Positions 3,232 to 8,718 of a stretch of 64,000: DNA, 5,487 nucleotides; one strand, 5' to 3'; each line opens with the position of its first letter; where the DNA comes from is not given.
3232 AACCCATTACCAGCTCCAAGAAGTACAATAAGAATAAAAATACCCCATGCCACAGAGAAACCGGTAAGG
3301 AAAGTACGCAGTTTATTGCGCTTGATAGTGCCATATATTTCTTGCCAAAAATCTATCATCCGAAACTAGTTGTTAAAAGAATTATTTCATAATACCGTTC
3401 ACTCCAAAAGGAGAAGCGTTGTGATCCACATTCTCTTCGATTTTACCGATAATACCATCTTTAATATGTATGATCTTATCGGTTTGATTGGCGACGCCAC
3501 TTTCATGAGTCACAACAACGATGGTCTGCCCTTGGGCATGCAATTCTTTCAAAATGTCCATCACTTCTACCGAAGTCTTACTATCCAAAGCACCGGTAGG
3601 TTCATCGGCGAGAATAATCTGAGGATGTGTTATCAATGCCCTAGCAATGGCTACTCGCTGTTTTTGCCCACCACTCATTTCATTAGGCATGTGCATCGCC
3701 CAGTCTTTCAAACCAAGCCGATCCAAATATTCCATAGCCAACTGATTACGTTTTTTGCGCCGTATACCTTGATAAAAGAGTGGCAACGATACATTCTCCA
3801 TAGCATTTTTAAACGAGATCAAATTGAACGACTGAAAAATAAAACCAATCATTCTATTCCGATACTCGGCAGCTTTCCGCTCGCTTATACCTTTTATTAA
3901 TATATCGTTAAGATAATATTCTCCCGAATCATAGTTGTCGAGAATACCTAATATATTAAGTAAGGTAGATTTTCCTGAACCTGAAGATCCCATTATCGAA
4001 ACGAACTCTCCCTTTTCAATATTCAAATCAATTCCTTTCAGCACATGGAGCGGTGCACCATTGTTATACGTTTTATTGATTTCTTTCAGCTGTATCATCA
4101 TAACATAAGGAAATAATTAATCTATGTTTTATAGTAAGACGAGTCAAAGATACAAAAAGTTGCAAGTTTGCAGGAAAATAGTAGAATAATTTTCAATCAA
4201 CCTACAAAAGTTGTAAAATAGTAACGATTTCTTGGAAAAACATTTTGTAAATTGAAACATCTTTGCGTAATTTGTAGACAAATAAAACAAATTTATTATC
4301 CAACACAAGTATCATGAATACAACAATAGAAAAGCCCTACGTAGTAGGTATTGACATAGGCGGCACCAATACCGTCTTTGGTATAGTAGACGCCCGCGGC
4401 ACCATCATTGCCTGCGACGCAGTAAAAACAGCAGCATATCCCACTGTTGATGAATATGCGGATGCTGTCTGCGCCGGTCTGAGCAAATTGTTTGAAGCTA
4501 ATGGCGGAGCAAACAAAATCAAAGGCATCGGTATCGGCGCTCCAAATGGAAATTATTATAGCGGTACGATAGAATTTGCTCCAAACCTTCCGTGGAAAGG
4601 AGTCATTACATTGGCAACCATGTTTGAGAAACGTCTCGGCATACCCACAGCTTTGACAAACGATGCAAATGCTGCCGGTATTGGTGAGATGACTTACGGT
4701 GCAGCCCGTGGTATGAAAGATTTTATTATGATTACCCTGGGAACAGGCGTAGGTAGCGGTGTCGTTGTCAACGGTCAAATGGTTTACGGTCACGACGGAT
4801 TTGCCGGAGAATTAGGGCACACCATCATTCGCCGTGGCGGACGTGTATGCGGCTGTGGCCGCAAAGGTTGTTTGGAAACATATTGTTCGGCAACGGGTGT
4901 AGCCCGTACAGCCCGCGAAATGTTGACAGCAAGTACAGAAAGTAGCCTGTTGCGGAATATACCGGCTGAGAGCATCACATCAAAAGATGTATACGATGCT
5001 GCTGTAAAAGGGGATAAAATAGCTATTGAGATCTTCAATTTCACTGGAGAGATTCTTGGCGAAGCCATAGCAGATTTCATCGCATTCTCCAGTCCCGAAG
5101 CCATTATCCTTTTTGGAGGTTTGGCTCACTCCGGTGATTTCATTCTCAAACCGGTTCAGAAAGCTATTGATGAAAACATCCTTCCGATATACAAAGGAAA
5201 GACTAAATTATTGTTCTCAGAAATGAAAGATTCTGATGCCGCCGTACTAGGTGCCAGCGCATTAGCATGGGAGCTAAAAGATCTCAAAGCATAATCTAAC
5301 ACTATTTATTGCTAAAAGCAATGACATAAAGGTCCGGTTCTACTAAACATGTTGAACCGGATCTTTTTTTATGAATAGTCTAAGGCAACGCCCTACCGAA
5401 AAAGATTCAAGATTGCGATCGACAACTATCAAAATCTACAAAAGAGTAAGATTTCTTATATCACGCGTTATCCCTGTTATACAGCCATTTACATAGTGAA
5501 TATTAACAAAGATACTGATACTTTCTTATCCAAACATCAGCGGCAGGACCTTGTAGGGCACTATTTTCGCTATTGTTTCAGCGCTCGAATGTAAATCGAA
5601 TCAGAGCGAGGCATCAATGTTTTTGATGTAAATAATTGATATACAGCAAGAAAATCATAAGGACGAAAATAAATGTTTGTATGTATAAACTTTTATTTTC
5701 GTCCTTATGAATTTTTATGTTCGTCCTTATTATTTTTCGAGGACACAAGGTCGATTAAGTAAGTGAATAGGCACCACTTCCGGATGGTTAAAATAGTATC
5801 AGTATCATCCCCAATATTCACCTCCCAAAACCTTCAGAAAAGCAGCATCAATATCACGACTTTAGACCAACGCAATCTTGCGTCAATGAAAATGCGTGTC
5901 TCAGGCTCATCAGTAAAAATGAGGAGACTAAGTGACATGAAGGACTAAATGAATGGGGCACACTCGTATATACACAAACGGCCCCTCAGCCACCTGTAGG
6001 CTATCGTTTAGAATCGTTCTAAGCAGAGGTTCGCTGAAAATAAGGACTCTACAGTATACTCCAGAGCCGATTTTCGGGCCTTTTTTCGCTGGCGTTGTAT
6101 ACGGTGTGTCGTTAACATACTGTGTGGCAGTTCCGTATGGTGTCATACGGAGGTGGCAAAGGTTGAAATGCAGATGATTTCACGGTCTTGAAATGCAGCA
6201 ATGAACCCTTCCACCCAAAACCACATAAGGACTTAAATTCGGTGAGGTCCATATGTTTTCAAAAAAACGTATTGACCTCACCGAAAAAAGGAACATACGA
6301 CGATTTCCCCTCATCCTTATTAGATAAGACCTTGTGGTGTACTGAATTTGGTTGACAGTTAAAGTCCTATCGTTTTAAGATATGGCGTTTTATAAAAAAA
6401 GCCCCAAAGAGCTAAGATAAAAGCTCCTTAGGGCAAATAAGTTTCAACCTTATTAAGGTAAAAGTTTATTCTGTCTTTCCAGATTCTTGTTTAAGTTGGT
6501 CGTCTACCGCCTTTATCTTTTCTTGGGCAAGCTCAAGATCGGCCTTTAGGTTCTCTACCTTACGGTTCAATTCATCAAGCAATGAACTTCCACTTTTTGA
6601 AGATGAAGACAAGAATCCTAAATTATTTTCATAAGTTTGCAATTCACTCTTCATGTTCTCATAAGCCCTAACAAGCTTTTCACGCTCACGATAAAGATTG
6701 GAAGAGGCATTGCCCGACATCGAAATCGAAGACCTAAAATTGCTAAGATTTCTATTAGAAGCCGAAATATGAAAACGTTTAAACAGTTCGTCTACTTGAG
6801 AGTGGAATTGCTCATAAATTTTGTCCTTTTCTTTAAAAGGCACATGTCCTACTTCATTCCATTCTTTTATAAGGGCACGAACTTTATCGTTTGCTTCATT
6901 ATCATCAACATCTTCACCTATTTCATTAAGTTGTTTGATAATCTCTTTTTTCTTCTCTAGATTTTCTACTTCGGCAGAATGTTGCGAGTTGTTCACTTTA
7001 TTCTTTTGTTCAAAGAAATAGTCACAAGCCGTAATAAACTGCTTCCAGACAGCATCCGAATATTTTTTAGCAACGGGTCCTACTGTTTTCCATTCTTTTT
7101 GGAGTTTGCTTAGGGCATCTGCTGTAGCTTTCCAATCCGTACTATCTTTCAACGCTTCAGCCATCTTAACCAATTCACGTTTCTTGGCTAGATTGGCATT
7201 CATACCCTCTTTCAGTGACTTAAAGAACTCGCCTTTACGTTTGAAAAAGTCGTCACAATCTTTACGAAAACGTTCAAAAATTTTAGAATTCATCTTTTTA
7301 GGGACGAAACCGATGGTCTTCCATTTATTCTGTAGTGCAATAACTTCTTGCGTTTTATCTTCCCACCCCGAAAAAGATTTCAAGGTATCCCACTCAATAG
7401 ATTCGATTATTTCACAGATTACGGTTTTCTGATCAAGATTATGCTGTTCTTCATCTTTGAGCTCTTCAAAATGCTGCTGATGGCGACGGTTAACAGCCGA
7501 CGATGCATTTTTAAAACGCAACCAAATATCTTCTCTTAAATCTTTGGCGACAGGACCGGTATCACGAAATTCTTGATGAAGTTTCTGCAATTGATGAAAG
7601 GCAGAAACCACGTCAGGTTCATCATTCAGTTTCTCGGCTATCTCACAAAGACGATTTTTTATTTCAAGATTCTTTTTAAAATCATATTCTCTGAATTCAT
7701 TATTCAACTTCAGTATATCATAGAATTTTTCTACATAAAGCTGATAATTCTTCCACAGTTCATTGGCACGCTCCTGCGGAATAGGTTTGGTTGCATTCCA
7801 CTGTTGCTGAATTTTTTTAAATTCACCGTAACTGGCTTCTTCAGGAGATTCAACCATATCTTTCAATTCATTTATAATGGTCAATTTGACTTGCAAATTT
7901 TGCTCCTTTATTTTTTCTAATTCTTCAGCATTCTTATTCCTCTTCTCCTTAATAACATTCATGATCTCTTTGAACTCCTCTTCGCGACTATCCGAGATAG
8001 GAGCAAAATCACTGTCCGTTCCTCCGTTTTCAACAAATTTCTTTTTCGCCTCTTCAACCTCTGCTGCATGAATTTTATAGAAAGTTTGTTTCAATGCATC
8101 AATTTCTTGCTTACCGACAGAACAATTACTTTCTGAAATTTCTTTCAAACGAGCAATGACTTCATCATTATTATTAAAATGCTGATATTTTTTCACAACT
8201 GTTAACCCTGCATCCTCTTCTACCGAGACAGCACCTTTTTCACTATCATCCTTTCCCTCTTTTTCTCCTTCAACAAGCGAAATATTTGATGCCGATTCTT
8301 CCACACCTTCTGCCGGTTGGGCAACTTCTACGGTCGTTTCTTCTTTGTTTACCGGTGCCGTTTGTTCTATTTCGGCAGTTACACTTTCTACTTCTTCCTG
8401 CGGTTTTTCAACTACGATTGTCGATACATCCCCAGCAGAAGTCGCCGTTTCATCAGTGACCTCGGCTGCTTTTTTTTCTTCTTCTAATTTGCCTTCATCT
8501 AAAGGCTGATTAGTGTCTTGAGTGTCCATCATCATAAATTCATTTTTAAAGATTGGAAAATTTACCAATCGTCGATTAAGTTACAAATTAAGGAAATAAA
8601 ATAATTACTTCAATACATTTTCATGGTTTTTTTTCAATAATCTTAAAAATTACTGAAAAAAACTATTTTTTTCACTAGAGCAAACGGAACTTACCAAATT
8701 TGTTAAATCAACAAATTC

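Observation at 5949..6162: Conserved ~214-nt element (copy 1 of 2) inside a 1.1-kb gene-free region: candidate paralogous structured sRNA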

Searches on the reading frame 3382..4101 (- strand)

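Call 9: search_protein_families(library=pfam, proteins=[window:3382-4101:-])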
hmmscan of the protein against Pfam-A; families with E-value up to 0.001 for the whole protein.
window:3382-4101:- (239 aa): 4 families
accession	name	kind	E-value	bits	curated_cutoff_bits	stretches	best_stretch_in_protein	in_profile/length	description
PF00005.33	ABC_tran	-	7.8e-31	107.9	25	1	21-169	1-136/137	ABC transporter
PF02463.25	SMC_N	-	2.9e-08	33.9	40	1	32-214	25-212/220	RecF/RecN/SMC N terminal domain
PF13304.12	AAA_21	-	1.2e-05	26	27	0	35-80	3-37/304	AAA domain, putative AbiEii toxin, Type IV TA system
PF13555.12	AAA_29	-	0.00072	19.7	27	0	25-48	16-39/61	P-loop containing region of AAA domain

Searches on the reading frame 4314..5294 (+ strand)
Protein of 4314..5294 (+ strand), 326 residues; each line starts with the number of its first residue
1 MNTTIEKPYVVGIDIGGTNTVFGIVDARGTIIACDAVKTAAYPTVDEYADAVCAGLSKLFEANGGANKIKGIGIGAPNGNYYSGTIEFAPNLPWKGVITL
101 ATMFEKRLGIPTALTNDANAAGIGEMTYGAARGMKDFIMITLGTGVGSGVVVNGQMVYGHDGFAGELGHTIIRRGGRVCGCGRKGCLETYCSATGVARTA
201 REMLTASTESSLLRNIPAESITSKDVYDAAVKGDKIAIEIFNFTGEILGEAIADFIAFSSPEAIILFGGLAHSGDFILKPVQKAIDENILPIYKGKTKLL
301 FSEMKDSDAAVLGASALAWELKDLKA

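Call 9: search_protein_families(library=pfam, proteins=[window:4314-5294:+])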
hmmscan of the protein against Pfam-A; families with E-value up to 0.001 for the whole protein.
window:4314-5294:+ (326 aa): 3 families
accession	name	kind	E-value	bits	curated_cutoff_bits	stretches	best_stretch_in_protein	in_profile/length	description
PF00480.26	ROK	-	3.6e-60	204.4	22.9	1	11-318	2-291/294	ROK family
PF02685.22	Glucokinase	-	3.4e-05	23.4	22.1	1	14-170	4-159/314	Glucokinase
PF01869.26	BcrAD_BadFG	-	6.6e-05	23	31.5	0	11-66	1-58/271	BadF/BadG/BcrA/BcrD ATPase family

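Call 56: find_encoding_contigs(protein=window:4314-5294:+, flank=4000, max_places=8)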
Protein window:4314-5294:+ (326 aa): 18 contigs read that carry it; 8 places shown.
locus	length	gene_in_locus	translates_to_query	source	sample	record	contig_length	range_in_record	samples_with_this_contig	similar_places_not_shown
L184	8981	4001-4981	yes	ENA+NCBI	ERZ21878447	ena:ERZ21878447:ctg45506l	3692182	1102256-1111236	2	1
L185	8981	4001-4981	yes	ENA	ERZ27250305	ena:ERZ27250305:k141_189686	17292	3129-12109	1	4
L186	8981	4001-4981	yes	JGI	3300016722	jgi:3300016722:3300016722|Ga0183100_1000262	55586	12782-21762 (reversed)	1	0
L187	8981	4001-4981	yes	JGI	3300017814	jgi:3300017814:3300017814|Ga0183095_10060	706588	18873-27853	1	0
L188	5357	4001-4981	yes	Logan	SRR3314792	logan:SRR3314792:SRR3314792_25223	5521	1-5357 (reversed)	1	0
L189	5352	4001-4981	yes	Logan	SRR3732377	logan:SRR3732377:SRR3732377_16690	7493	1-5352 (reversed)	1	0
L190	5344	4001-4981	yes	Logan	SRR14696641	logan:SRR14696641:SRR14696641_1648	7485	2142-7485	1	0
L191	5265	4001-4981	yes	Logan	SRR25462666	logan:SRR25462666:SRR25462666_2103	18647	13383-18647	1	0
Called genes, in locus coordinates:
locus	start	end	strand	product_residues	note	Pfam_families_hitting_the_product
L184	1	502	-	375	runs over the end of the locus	PF25973:BSH_CzcB (weak), PF25885:HH_EMRA (weak), PF25967:RND-MFP_C (weak), PF25989:YknX_C (weak)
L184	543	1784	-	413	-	PF12704:MacB_PCD, PF02687:FtsX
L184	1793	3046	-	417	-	PF12704:MacB_PCD, PF02687:FtsX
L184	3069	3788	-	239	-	PF00005:ABC_tran, PF02463:SMC_N, PF13304:AAA_21 (faint)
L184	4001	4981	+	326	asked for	PF00480:ROK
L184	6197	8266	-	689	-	PF03993:DUF349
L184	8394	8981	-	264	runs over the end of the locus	PF00398:RrnaAD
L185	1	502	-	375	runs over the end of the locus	PF25973:BSH_CzcB (weak), PF25967:RND-MFP_C (weak), PF25989:YknX_C (weak)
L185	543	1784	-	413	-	PF12704:MacB_PCD, PF02687:FtsX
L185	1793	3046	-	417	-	PF12704:MacB_PCD, PF02687:FtsX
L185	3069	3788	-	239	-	PF00005:ABC_tran, PF02463:SMC_N, PF13304:AAA_21 (faint)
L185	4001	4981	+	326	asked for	PF00480:ROK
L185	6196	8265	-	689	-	PF03993:DUF349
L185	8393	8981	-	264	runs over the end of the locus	PF00398:RrnaAD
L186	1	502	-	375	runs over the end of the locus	PF25973:BSH_CzcB (weak), PF25885:HH_EMRA (weak), PF25975:CzcB_C (faint), PF25967:RND-MFP_C (weak), PF25989:YknX_C (weak)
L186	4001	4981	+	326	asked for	PF00480:ROK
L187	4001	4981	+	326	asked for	PF00480:ROK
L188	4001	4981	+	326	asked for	PF00480:ROK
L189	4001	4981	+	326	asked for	PF00480:ROK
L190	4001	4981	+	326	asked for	PF00480:ROK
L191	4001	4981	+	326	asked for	PF00480:ROK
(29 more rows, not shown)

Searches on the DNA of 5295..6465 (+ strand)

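Call 10: search_rna_families(source=window, start=5295, end=6465, threshold=evalue, max_evalue=10)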
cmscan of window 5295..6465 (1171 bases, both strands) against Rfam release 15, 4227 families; matches with E-value up to 10: 27.
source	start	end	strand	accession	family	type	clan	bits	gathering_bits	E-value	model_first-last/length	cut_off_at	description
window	5651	5714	+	RF04134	MIR7504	Gene; miRNA;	-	31.8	83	0.002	1-124/124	no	MIR7504 microRNA precursor family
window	5651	5714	-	RF04134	MIR7504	Gene; miRNA;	-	29.9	83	0.0058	1-124/124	no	MIR7504 microRNA precursor family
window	5657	5708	+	RF04176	mir-3149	Gene; miRNA;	-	29.5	100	0.0032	1-83/83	no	mir-3149 microRNA precursor family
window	5650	5717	+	RF04154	mir-1277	Gene; miRNA;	-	28.5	81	0.0068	1-78/78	no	mir-1277 microRNA precursor family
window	5643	5720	+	RF03616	MIR1888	Gene; miRNA;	-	26.7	72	0.012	1-101/101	no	MIR1888 microRNA precursor family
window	6238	6285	+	RF03789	MIR5269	Gene; miRNA;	-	25.3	60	0.052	1-80/80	no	MIR5269 microRNA precursor family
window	5651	5713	-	RF04154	mir-1277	Gene; miRNA;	-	25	81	0.057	1-78/78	no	mir-1277 microRNA precursor family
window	5652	5713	+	RF04053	mir-95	Gene; miRNA;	-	24.5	67.5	0.047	1-79/79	no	mir-95 microRNA precursor family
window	5647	5719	+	RF04056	mir-982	Gene; miRNA;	-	24.4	70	0.11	1-89/89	no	mir-982 microRNA precursor family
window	5653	5712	-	RF04210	MIR8643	Gene; miRNA;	-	23.1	135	0.066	1-150/150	no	MIR8643 microRNA precursor family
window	5653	5712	+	RF04128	MIR8562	Gene; miRNA;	-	23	211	0.11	1-242/242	no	MIR8562 microRNA precursor family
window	5647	5717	-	RF03926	MIR1435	Gene; miRNA;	-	22.6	94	1.4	1-186/186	no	MIR1435 microRNA precursor family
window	5650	5709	-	RF04128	MIR8562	Gene; miRNA;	-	22.4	211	0.15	96-153/242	no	MIR8562 microRNA precursor family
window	5663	5702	+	RF03436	mir-759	Gene; miRNA;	-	22.4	100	0.35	1-89/89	no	mir-759 microRNA precursor family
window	5643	5724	-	RF03616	MIR1888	Gene; miRNA;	-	21.7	72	0.27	1-101/101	no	MIR1888 microRNA precursor family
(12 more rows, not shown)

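Call 13: search_dna_similar(query=window:5930-6180:+, collection=phages, mode=distant, max_evalue=0.01)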
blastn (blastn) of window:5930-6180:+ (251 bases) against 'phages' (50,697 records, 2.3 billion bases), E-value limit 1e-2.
No match.

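Call 14: search_dna_similar(query=window:5930-6180:+, collection=plasmids, mode=distant, max_evalue=0.01)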
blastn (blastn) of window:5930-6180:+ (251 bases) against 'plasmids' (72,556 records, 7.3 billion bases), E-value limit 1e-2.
No match.

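Call 82: search_dna_similar(query=window:5950-6165:+, collection=ecoli_genomes, mode=distant, max_evalue=1, max_rows=5)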
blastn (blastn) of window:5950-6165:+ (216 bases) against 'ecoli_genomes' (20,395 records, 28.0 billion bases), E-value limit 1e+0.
No match.
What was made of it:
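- Tried and rejected: BLASTN against phages, plasmids and E. coli genomes: nothing (calls 13, 14, 82).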

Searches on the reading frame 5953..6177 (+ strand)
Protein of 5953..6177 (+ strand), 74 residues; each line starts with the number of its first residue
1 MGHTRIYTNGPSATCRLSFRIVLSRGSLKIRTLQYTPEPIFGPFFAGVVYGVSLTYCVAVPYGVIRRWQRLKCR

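Call 9: search_protein_families(library=pfam, proteins=[window:5953-6177:+])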
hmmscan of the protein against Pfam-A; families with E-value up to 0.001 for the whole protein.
window:5953-6177:+ (74 aa): 0 families

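Call 55: find_homologous_proteins(query=window:5953-6177:+, max_evalue=0.001)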
Query window:5953-6177:+ (74 aa): 3 proteins with E <= 0.001 among 3 candidates.
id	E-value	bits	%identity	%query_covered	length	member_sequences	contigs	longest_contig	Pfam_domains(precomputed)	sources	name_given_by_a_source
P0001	1.3e-23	100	71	99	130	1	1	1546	-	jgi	jgi:hypothetical protein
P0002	2.2e-20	90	65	100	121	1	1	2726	-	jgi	-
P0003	1.3e-14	71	60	91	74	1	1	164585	-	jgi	-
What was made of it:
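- Three database ORFs match (call 55).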

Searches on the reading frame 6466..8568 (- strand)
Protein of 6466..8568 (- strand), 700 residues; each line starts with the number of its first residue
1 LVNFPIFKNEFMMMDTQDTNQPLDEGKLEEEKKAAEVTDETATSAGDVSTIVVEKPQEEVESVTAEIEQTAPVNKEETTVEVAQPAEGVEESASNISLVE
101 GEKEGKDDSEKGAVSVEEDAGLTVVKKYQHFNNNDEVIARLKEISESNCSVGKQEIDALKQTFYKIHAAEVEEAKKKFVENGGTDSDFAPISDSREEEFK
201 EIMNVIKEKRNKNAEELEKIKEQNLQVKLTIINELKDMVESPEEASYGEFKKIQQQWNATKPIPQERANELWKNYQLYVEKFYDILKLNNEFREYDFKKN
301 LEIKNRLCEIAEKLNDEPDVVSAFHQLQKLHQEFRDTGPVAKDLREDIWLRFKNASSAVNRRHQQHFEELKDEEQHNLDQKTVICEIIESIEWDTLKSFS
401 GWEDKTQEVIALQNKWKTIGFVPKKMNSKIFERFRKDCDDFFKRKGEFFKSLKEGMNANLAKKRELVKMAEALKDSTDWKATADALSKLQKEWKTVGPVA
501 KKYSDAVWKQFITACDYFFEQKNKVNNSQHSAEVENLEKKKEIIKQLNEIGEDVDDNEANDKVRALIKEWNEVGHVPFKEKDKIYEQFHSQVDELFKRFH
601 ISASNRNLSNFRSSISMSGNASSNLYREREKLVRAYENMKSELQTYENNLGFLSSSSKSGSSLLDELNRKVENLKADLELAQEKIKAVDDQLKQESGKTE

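Call 9: search_protein_families(library=pfam, proteins=[window:6466-8568:-])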
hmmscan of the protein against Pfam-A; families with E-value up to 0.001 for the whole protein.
window:6466-8568:- (700 aa): 1 family
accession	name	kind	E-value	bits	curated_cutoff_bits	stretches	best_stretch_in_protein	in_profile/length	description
PF03993.17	DUF349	-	2.1e-89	294.3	23.9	5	430-502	2-75/75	Domain of Unknown Function (DUF349)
